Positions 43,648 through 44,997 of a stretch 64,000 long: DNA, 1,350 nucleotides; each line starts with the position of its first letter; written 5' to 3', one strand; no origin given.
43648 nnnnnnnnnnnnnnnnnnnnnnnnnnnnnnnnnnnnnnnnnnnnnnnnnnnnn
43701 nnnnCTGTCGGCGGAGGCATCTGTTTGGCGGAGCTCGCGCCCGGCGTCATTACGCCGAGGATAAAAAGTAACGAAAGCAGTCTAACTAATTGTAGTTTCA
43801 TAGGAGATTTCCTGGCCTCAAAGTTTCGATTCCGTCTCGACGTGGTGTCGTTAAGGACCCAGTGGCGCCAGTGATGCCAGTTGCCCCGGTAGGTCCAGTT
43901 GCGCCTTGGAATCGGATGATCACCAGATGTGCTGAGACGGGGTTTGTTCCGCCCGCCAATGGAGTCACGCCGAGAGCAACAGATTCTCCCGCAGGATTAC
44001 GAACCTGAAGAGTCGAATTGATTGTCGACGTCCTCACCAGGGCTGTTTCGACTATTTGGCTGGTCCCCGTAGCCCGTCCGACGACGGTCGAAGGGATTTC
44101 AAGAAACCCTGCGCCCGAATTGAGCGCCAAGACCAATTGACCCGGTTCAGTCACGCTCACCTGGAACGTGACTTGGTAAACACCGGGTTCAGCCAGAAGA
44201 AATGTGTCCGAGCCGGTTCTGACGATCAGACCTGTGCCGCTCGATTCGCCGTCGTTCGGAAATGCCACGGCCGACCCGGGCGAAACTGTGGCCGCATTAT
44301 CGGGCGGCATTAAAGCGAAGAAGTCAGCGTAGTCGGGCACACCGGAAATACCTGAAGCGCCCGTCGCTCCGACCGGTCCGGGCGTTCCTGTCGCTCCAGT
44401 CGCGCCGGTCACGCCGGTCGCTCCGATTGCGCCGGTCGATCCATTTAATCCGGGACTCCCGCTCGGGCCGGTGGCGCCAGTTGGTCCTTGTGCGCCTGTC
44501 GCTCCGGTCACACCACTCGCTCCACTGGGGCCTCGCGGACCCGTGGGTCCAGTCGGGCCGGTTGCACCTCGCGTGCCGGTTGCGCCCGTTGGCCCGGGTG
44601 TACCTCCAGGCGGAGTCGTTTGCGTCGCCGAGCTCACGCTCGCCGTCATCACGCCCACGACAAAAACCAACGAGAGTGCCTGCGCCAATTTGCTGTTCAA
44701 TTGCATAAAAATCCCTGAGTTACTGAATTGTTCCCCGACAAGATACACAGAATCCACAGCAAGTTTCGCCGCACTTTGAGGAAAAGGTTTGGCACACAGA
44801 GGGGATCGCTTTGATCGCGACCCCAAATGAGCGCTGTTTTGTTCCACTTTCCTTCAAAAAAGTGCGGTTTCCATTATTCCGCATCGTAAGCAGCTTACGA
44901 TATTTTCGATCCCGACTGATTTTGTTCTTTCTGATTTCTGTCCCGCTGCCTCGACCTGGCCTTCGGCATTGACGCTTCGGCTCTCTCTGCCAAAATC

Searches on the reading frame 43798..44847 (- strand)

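Call 50: search_protein_families(library=pfam, proteins=[window:43798-44847:-], max_evalue=0.00001)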
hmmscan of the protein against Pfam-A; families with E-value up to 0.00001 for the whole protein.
window:43798-44847:- (349 aa): 2 families
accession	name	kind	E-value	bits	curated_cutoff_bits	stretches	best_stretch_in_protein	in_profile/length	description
PF01391.23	Collagen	-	5.8e-15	55.3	27.2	2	115-169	1-55/60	Collagen triple helix repeat (20 copies)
PF18573.7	BclA_C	-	1.9e-10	41.1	38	1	190-312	16-126/128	BclA C-terminal domain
